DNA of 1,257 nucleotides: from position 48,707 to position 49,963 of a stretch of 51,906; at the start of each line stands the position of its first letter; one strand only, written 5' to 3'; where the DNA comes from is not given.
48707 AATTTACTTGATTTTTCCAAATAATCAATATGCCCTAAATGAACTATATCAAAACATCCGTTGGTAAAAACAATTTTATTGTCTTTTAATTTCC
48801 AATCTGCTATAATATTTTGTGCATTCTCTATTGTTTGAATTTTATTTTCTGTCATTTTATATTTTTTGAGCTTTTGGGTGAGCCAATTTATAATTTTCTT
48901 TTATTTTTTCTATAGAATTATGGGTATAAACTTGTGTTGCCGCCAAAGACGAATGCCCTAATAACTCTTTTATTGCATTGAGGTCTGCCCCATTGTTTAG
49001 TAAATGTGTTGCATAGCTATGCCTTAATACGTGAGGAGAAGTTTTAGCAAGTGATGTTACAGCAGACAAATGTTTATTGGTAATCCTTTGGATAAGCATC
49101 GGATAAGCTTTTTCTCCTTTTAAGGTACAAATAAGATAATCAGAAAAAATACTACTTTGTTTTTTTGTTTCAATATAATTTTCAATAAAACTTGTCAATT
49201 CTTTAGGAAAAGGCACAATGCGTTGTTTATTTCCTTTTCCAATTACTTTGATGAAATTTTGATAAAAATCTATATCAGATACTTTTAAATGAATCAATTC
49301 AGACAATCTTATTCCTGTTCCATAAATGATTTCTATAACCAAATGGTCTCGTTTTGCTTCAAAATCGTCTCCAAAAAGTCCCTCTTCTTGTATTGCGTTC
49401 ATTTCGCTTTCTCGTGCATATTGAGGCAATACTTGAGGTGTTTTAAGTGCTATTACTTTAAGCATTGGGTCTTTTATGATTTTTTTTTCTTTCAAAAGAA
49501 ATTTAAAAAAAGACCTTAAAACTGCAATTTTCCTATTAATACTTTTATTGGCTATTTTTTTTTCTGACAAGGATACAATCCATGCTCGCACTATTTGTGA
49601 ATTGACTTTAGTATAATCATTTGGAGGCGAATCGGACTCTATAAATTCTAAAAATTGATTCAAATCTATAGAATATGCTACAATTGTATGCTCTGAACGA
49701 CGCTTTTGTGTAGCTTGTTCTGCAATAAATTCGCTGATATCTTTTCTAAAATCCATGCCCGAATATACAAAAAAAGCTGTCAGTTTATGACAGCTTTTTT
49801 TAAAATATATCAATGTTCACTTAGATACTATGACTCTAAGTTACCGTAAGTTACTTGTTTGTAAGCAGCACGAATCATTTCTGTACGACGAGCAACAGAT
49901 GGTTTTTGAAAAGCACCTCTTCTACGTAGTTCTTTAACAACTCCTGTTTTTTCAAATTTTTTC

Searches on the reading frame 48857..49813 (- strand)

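Call 90: search_protein_families(library=pfam, proteins=[window:48857-49813:-], max_evalue=0.00001)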
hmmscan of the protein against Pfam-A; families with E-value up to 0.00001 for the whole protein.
window:48857-49813:- (318 aa): 3 families
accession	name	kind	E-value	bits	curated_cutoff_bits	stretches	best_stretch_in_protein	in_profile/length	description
PF00589.27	Phage_integrase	-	1.4e-37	129.6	27.1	1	152-300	20-169/172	Phage integrase family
PF02899.23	Phage_int_SAM_1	-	4e-17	62.7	22.3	1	27-110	2-83/83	Phage integrase, N-terminal SAM-like domain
PF13495.12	Phage_int_SAM_4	-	5e-06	27.3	27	0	32-109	7-81/85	Phage integrase, N-terminal SAM-like domain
